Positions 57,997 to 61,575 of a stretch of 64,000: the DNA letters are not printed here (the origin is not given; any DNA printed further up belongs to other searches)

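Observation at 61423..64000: Repeat protein occupies the 'TolB position' behind a TonB/TolA-like gene, with divergent exbB-exbD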

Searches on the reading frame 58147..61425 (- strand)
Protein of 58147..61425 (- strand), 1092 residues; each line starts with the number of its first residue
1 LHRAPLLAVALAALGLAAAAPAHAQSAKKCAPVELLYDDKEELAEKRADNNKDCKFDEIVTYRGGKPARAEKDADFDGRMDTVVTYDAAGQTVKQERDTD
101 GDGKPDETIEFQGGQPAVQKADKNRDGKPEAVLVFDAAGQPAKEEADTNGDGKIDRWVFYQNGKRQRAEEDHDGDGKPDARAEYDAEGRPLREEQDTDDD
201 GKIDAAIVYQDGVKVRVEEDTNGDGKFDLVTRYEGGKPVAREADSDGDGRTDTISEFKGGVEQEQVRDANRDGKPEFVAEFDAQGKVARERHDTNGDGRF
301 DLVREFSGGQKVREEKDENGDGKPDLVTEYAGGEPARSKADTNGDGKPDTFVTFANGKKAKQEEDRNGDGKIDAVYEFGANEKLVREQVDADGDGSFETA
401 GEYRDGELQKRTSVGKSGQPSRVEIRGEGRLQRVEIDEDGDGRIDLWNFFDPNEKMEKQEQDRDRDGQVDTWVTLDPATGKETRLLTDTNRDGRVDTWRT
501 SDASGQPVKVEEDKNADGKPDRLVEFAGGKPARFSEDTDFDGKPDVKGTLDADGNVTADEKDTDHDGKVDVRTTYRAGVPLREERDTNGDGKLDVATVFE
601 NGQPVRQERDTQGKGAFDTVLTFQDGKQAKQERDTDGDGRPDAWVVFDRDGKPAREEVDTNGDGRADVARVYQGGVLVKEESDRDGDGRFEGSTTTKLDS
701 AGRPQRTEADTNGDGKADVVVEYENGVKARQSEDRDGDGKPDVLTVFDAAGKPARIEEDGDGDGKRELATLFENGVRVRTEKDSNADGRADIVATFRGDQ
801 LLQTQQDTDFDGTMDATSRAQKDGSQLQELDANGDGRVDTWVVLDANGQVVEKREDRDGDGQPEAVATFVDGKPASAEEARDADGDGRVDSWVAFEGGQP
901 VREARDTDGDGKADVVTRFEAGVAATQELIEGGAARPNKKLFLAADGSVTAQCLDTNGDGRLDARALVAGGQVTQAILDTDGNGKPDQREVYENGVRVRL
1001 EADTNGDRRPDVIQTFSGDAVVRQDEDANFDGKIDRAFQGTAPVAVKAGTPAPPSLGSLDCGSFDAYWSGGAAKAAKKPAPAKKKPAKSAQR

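Call 3: search_protein_families(library=pfam, proteins=[window:58147-61425:-], max_evalue=0.01)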
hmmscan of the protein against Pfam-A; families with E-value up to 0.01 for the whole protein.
window:58147-61425:- (1092 aa): 2 families
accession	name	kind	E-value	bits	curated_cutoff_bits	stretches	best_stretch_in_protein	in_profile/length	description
PF13517.12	FG-GAP_3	-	1.6e-17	64.3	26.9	1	659-721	1-61/61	FG-GAP-like repeat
PF20615.3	DUF6802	-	4.4e-12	46.3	27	0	878-920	31-72/102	Family of unknown function (DUF6802)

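Call 4: search_protein_families(library=ncbifam, proteins=[window:58147-61425:-], max_evalue=0.01)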
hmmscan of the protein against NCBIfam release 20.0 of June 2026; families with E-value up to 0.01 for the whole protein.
window:58147-61425:- (1092 aa): 1 family
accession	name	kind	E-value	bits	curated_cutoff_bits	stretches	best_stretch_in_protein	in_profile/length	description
NF050087.1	Lsa25.6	equivalog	5.9e-41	140.2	150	4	363-474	57-148/196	Lsa25.6 family adhesin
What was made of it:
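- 58147..61425 (-): Gene for a secreted repeat protein of 1092 aa (mature 1068 aa, 116 kDa, pI 4.5, net charge -85). It has about 41 beta-hairpin units of 24-25 aa and 38 DxDxDGxxD calcium-type loops. The ends look like caps: an N-terminal cap with C30/C54, and a C-terminal cap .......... with C953/C1061. Pfam FG-GAP_3 matches one stretch only, and NCBIfam Lsa25.6 scores below its cut-off (calls 3, 4).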

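Call 6: find_encoding_contigs(protein=window:58147-61425:-, flank=10000, max_places=6)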
Protein window:58147-61425:- (1092 aa): no gene with exactly this product is on record in the collection.

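Call 17: find_homologous_proteins(query=window:58147-61425:-, max_evalue=0.001)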
Query window:58147-61425:- (1092 aa): 379 proteins with E <= 0.001 among 8000 candidates; the best 120 are listed.
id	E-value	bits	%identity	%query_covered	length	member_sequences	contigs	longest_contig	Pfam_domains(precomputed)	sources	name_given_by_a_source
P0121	6.5e-211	722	38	97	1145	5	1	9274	-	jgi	jgi:hypothetical protein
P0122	4.7e-128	447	41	54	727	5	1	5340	-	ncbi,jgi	-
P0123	1.5e-107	379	47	31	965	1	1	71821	-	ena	-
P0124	6.9e-68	248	31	50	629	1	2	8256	-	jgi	jgi:antitoxin component YwqK of YwqJK toxin-antitoxin module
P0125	3.0e-62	229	32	53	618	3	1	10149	PF20615.4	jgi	-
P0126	6.7e-59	218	28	54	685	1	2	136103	-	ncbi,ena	-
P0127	1.0e-58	218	30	57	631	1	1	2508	PF20615.4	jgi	jgi:antitoxin component YwqK of YwqJK toxin-antitoxin module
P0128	3.7e-55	206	29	50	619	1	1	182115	-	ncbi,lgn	ncbi:MAG: hypothetical protein V6Z89_15990 [Desulfobacter sp.]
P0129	5.1e-55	205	29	53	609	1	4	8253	PF20615.4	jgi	jgi:antitoxin component YwqK of YwqJK toxin-antitoxin module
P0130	7.3e-54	202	28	52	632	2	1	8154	-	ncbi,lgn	-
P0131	6.6e-53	198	30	34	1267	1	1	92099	PF13517.13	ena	-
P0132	7.7e-53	198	37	30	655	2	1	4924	-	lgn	-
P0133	5.8e-52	195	38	30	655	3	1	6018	-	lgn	-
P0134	1.2e-45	174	29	47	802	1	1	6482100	PF00514.30,PF02985.29,PF03130.23,PF13513.13,PF20615.4,PF13646.13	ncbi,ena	-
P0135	3.0e-45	173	30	89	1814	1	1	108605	PF13517.13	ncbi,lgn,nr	ncbi:hypothetical protein GC173_02620 [bacterium]|nr:hypothetical protein [bacterium]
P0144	2.4e-17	81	37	16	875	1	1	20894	PF07715.21,PF00593.31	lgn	-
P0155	1.0e-14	72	36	13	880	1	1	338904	PF07715.21,PF00593.31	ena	-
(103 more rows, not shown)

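Call 18: find_related_loci(query=A1, collection=genome_contigs, flank=6000)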
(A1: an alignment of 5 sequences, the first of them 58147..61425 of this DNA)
Query A1 (1092 aa) in genome_contigs; peptide patterns used: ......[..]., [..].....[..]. (x = any residue, [..] = any of these).
156 stretches matched a pattern; 62 encode a relative of the query (tblastn E <= 1e-3); 62 distinct loci.
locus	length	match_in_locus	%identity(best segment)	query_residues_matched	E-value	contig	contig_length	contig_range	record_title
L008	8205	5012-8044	64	4-1069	0e+0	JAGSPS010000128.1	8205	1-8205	MAG: Deltaproteobacteria bacterium isolate CTSoil_098 scaffold_2937, whole genome shotgun sequence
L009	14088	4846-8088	59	3-1069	0e+0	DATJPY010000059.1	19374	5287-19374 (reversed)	MAG TPA_asm: Myxococcota bacterium isolate SMAG_U14925 k141_112835, whole genome shotgun sequence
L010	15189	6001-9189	57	30-1069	0e+0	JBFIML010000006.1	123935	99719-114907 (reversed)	MAG: Myxococcota bacterium isolate Mix_sand12.2021.10.G.3 k141_2338426_length_123935_cov_41.8418, whole genome shotgun s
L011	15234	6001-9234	54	11-1069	0e+0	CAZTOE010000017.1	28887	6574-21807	MAG TPA_asm: uncultured Spirochaetales bacterium isolate SRP214966_co2_3 genome assembly, contig: NODE_1983_length_28887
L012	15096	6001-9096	54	1-1068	0e+0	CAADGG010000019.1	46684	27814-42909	uncultured proteobacterium isolate PRO3.fa.gz genome assembly, contig: k127_412998, whole genome shotgun sequence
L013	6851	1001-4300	52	17-1092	0e+0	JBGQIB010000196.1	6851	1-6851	MAG: bacterium isolate OBJ2_061818_070_59 k141_1766389_length_6851_cov_11.8900, whole genome shotgun sequence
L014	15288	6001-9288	52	1-1069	0e+0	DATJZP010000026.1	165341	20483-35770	MAG TPA_asm: Myxococcota bacterium isolate SMAG_U15181 k141_62392, whole genome shotgun sequence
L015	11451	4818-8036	53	11-1068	0e+0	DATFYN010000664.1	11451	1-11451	MAG TPA_asm: Myxococcota bacterium isolate SMAG_U9544 k141_184111, whole genome shotgun sequence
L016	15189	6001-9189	52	29-1069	0e+0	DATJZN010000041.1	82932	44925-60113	MAG TPA_asm: Myxococcota bacterium isolate SMAG_U15179 k141_1647030, whole genome shotgun sequence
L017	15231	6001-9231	52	2-1068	0e+0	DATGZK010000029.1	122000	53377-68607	MAG TPA_asm: Myxococcota bacterium isolate SMAG_U10661 k141_948387, whole genome shotgun sequence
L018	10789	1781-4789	54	9-1068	0e+0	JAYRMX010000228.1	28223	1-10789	MAG: Myxococcota bacterium isolate XM2_XAASGE4bin.13 k141_778583, whole genome shotgun sequence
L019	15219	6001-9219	51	20-1069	0e+0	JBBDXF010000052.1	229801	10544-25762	MAG: Myxococcota bacterium isolate LejiaD_71_22 Lejia_D_89_length_229801_cov_13, whole genome shotgun sequence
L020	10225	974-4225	52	24-1082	0e+0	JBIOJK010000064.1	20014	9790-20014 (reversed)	MAG: Myxococcota bacterium isolate GcL4-1 k141_537545_length_20014_cov_25.3363, whole genome shotgun sequence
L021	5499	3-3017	52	32-1069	0e+0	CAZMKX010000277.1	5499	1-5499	MAG TPA_asm: uncultured Myxococcales bacterium isolate SRP173033_co1_140 genome assembly, contig: NODE_41017_length_5499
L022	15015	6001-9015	52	27-1086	0e+0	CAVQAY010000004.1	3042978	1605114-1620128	MAG: uncultured delta proteobacterium isolate MFD09964.bin.1.374 genome assembly, contig: contig_6667, whole genome shot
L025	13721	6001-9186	49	30-1068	0e+0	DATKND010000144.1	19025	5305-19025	MAG TPA_asm: Myxococcota bacterium isolate SMAG_U14728 k141_3385245, whole genome shotgun sequence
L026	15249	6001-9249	49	7-1068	0e+0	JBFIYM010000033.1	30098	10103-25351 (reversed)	MAG: Myxococcota bacterium isolate Mix_sand14.2021.12.G.35 k141_805538_length_30098_cov_12.6748, whole genome shotgun se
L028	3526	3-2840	52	26-1068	0e+0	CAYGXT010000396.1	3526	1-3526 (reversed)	MAG TPA_asm: uncultured Myxococcaceae bacterium isolate ERP119294_co1_426 genome assembly, contig: NODE_48374_length_352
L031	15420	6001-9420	46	3-1092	0e+0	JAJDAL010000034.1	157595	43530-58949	MAG: Deltaproteobacteria bacterium isolate OFTM280 OFTM280_33, whole genome shotgun sequence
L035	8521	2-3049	47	32-1068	0e+0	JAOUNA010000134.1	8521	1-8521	MAG: Myxococcales bacterium isolate 8_1_July_SF_Bin58 8_1_July_SF_Bin58_scaffold_3903_c1, whole genome shotgun sequence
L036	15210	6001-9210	45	28-1068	0e+0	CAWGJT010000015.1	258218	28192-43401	MAG: uncultured delta proteobacterium isolate MFD05684.bin.2.192 genome assembly, contig: contig_63404, whole genome sho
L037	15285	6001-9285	45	7-1068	0e+0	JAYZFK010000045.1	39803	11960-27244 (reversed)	MAG: Myxococcota bacterium isolate XB_MAG164 DB_MAG164_0045, whole genome shotgun sequence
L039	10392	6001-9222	44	17-1068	0e+0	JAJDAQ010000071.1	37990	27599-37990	MAG: Deltaproteobacteria bacterium isolate OFTM60 OFTM60_70, whole genome shotgun sequence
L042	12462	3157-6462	54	1-1092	0e+0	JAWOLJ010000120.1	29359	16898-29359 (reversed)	MAG: Myxococcota bacterium isolate bin_241 c_000014760953, whole genome shotgun sequence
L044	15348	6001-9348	42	6-1068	0e+0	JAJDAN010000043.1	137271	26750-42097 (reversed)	MAG: Deltaproteobacteria bacterium isolate OFTM107 OFTM107_42, whole genome shotgun sequence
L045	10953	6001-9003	42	7-1068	0e+0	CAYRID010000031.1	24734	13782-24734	MAG TPA_asm: uncultured Geobacter sp. isolate binchicken_co235_14 genome assembly, contig: NODE_4946_length_24734_cov_6.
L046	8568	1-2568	47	30-1068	0e+0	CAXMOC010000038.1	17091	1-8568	MAG: uncultured Opitutales bacterium isolate 07C-BC-St03_bin.23.orig genome assembly, contig: k141_2915627, whole genome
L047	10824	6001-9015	42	16-1068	0e+0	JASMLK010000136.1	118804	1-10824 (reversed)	MAG: Myxococcota bacterium isolate Arabian9_MAG_39 c_000001473967, whole genome shotgun sequence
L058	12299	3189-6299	56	26-1068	0e+0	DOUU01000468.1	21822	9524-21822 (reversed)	MAG TPA_asm: Deltaproteobacteria bacterium isolate UBA9160 contig_58835, whole genome shotgun sequence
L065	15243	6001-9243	44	3-1068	0e+0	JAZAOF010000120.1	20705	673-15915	MAG: Myxococcota bacterium isolate XB_MAG98 DB_MAG98_0120, whole genome shotgun sequence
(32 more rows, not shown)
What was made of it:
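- Most of the evidence is synteny, and many of the loci come from one lineage (call 18).
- Tried and rejected: The scan succeeded with an alignment of the repeat protein (call 18).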

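Call 27: search_solved_structures(query=A2, max_evalue=1, show_alignments=2)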
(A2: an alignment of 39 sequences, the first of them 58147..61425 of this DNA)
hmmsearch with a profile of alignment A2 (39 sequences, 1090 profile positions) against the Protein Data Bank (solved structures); distinct sequences matched with E-value up to 1: 2.
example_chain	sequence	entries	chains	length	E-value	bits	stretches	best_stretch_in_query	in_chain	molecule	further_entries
8fns_A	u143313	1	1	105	0.0017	19.4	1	754-843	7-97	EF-hand domain-containing protein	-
6mi5_X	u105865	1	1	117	0.0027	18.7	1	753-843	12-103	Lanmodulin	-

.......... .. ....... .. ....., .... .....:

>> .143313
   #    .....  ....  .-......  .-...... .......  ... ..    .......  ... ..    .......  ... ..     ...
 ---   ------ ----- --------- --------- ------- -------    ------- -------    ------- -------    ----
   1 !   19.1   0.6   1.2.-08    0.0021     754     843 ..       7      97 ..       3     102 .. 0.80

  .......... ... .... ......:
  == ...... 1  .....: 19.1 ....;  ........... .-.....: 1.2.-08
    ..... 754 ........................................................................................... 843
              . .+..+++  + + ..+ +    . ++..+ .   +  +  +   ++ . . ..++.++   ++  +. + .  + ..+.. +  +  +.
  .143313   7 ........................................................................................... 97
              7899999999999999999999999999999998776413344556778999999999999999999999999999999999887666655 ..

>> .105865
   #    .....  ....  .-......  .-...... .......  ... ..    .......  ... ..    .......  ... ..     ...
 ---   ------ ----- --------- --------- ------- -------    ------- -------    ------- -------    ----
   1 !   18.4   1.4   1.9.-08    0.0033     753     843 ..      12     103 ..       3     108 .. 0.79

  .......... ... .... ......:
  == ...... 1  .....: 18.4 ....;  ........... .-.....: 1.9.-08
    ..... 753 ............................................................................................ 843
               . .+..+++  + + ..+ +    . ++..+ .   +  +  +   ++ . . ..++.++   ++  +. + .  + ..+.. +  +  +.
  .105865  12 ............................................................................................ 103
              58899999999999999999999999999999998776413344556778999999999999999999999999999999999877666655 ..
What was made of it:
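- The only sequence matches in the PDB are the EF loops of lanmodulin, which have the same ~24-residue spacing (E about 2e-3; call 27).
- Tried and rejected: Lanmodulin relationship, which rests on loop similarity alone (call 27).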

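Call 36: find_encoding_contigs(protein=P0128, flank=7000, max_places=1)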
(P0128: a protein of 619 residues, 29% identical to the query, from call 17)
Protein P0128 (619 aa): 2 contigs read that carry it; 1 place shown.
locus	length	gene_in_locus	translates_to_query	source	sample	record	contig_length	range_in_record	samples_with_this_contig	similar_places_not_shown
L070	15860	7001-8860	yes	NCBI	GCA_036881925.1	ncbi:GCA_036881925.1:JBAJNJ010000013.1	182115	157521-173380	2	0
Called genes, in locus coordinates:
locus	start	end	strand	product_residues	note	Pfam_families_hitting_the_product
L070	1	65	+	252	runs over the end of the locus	PF00497:SBP_bac_3, PF10613:Lig_chan-Glu_bd (weak)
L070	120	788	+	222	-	PF00528:BPD_transp_1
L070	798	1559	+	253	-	PF02463:SMC_N (weak), PF00005:ABC_tran, PF13304:AAA_21 (faint)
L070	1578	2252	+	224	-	PF00528:BPD_transp_1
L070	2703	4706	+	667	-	PF07715:Plug, PF00593:TonB_dep_Rec_b-barrel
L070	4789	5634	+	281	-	PF13489:Methyltransf_23, PF13847:Methyltransf_31 (weak), PF08241:Methyltransf_11, PF08242:Methyltransf_12 (weak), PF13649:Methyltransf_25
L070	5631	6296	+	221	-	PF00383:dCMP_cyt_deam_1, PF14437:MafB19-deam (weak), PF14439:Bd3614-deam (weak)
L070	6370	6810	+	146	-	PF02635:DsrE (weak)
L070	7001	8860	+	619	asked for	-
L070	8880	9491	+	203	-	PF01618:MotA_ExbB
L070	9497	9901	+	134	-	PF02472:ExbD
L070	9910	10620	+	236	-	PF13103:TonB_2, PF03544:TonB_C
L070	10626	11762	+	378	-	PF01497:Peripla_BP_2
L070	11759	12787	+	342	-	PF01032:FecCD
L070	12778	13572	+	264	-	PF00005:ABC_tran, PF02463:SMC_N (faint), PF13555:AAA_29 (faint), PF13304:AAA_21 (weak)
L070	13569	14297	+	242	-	-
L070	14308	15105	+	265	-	-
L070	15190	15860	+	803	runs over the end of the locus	PF03104:DNA_pol_B_exo1, PF00136:DNA_pol_B, PF03175:DNA_pol_B_2 (faint)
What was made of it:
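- Desulfobacter locus L070: repeat->exbB->exbD->tonB (call 36).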
